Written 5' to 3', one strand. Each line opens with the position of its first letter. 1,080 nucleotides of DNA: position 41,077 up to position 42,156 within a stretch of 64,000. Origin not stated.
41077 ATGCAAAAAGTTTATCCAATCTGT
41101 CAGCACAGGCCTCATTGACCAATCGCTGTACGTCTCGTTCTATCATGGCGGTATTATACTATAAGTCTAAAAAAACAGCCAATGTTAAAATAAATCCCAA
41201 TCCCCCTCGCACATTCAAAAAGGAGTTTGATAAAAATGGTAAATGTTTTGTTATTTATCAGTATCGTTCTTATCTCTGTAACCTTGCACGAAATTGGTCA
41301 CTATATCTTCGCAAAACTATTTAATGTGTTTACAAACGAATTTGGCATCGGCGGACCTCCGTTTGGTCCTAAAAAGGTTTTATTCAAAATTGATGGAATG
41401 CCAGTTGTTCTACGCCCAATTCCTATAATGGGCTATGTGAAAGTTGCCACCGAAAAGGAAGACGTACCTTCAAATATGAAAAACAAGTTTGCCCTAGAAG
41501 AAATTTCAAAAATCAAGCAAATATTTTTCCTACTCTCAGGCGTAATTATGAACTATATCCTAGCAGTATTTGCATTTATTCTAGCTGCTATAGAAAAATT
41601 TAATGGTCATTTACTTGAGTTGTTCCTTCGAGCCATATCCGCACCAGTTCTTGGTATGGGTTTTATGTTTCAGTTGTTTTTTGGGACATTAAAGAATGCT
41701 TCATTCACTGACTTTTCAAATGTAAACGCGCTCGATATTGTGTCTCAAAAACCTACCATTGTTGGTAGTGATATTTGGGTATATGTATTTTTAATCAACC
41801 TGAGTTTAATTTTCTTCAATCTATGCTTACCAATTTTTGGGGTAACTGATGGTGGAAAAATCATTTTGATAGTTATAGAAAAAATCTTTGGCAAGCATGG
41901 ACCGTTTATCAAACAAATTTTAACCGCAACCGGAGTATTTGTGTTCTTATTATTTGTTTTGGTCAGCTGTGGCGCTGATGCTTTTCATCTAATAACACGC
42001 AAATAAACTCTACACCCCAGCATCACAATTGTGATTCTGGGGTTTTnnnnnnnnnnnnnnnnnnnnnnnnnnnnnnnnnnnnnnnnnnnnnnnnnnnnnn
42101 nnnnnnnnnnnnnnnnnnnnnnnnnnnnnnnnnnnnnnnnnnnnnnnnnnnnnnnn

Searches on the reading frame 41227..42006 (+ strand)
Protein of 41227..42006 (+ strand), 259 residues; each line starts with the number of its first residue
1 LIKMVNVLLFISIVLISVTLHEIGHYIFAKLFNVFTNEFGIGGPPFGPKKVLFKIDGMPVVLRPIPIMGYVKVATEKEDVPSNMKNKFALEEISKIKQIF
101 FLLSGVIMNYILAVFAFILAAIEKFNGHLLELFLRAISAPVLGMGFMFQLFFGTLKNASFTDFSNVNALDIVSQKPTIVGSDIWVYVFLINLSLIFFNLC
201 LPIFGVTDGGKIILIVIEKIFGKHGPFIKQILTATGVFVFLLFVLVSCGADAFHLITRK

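Call 9: search_protein_families(library=pfam, proteins=[window:41227-42006:+], max_evalue=0.01)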
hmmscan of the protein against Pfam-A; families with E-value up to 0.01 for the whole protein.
window:41227-42006:+ (259 aa): 1 family
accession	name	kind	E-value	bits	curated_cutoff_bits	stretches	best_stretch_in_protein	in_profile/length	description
PF02163.28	Peptidase_M50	-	7.2e-24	84.8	27.2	1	10-242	2-220/221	Peptidase family M50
